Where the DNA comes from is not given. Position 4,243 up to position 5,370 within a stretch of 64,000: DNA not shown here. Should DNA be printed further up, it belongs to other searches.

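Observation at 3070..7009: Orphan [NiFe]-hydrogenase large subunit with its own maturation protease, embedded between paralogous membrane proteins, and no small subunit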

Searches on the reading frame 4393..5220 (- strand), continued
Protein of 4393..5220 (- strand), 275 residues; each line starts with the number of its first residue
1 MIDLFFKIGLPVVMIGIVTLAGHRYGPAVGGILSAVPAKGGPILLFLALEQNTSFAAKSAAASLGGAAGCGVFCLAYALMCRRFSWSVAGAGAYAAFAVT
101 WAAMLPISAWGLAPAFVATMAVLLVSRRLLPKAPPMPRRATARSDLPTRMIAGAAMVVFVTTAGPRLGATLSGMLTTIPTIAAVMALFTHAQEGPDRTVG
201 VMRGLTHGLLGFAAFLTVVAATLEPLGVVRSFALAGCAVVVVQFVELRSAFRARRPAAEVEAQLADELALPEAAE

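Call 86: find_encoding_contigs(protein=P0252, flank=6000, max_places=1)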
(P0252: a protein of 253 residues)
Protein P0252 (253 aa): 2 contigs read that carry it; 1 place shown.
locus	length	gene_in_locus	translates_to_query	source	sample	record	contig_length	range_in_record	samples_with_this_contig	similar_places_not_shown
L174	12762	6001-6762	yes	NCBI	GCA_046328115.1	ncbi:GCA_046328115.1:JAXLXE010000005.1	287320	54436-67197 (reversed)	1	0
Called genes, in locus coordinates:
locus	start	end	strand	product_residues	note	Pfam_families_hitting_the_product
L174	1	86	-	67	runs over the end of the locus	-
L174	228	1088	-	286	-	-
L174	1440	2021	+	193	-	PF01243:PNPOx_N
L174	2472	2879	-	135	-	-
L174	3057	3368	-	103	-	-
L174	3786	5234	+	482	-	PF00144:Beta-lactamase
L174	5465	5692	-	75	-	-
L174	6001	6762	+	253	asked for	-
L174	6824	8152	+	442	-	PF02386:TrkH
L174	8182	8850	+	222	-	PF02254:TrkA_N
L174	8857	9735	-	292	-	-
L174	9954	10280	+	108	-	PF12802:MarR_2 (weak), PF13412:HTH_24 (weak)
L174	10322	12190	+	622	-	PF16402:DUF5010, PF16317:Glyco_hydro_99 (weak)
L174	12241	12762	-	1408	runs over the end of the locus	PF17803:Cadherin_4, PF17892:Cadherin_5, PF17963:Big_9, PF16132:DUF4843 (faint), PF03160:Calx-beta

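Call 87: find_encoding_contigs(protein=P0247, flank=6000, max_places=2)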
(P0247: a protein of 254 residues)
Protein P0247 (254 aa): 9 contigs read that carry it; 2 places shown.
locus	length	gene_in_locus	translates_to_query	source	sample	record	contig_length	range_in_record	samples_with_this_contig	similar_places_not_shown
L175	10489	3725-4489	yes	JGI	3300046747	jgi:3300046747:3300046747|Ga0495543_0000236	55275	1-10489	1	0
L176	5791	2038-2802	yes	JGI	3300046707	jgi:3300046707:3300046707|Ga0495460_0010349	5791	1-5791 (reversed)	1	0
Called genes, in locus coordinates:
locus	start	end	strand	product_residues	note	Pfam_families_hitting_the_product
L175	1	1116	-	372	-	?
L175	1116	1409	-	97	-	PF12769:PNTB_4TM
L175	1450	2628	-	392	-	PF05222:AlaDh_PNT_N, PF01262:AlaDh_PNT_C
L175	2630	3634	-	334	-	PF21783:YNCE (faint), PF22494:choice_anch_I (faint), PF13360:PQQ_2 (faint), PF10282:Lactonase (faint), PF23414:Beta-prop_EML_2 (faint), PF02239:Cytochrom_D1 (weak), PF24684:Vgb_lyase (faint), PF25174:Beta-prop_THOC3 (weak)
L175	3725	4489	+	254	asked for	-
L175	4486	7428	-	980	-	PF13620:CarboxypepD_reg, PF17210:SdrD_B (weak), PF25183:OMP_b-brl_4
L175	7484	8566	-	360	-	PF08450:SGL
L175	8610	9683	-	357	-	-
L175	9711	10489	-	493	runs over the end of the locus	PF13229:Beta_helix (weak)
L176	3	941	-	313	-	?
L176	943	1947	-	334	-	PF21783:YNCE (faint), PF22494:choice_anch_I (faint), PF13360:PQQ_2 (faint), PF10282:Lactonase (faint), PF23414:Beta-prop_EML_2 (faint), PF02239:Cytochrom_D1 (weak), PF24684:Vgb_lyase (faint), PF25174:Beta-prop_THOC3 (weak)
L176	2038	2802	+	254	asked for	-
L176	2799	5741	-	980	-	PF13620:CarboxypepD_reg, PF17210:SdrD_B (weak), PF25183:OMP_b-brl_4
